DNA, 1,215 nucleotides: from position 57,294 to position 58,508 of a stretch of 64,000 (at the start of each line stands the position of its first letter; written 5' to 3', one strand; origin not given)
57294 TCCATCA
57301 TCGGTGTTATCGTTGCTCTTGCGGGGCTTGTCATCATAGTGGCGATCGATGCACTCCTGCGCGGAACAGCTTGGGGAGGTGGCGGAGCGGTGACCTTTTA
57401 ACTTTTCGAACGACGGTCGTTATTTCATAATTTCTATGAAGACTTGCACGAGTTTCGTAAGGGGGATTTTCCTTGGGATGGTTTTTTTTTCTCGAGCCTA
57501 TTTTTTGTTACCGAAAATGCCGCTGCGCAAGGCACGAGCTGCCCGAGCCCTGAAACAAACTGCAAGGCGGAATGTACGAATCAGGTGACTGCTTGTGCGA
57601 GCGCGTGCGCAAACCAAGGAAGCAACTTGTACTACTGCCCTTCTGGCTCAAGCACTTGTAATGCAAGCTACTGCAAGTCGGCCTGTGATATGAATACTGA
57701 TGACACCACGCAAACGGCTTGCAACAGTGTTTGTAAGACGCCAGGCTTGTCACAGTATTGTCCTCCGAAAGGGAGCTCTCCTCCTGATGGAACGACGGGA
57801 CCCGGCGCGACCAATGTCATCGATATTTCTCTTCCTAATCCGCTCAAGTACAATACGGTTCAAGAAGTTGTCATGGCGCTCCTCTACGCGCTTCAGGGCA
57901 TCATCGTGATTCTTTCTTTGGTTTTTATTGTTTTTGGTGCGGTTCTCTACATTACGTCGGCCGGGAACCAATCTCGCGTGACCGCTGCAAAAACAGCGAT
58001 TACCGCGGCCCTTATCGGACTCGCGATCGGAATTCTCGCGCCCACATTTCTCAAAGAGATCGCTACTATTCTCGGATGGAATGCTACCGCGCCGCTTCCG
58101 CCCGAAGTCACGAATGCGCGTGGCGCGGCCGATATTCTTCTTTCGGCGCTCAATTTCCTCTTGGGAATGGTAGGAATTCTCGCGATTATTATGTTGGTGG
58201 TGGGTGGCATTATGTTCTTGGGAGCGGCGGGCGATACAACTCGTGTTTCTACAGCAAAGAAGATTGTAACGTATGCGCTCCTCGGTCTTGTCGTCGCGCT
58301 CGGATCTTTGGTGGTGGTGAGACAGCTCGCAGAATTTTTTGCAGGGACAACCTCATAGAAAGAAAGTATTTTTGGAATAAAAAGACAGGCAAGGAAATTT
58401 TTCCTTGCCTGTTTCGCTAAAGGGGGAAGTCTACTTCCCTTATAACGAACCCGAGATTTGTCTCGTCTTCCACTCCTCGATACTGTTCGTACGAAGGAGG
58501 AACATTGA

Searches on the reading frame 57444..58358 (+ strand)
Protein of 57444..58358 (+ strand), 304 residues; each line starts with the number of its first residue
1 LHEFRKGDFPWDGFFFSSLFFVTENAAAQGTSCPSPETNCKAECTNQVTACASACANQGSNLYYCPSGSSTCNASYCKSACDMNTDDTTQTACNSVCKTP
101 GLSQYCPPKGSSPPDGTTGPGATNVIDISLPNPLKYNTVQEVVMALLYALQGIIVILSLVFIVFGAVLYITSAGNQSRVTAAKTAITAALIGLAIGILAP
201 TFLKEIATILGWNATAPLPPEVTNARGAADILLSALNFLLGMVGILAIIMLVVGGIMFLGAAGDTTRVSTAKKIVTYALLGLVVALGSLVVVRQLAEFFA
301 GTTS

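Call 6: search_protein_families(library=pfam, proteins=[window:57444-58358:+], max_evalue=0.01)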
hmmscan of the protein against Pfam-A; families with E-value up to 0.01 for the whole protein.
window:57444-58358:+ (304 aa): 1 family
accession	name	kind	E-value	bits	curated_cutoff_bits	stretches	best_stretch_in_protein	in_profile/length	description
PF18895.5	T4SS_pilin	-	1.5e-15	57.4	26.6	2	137-203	3-68/71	Type IV secretion system pilin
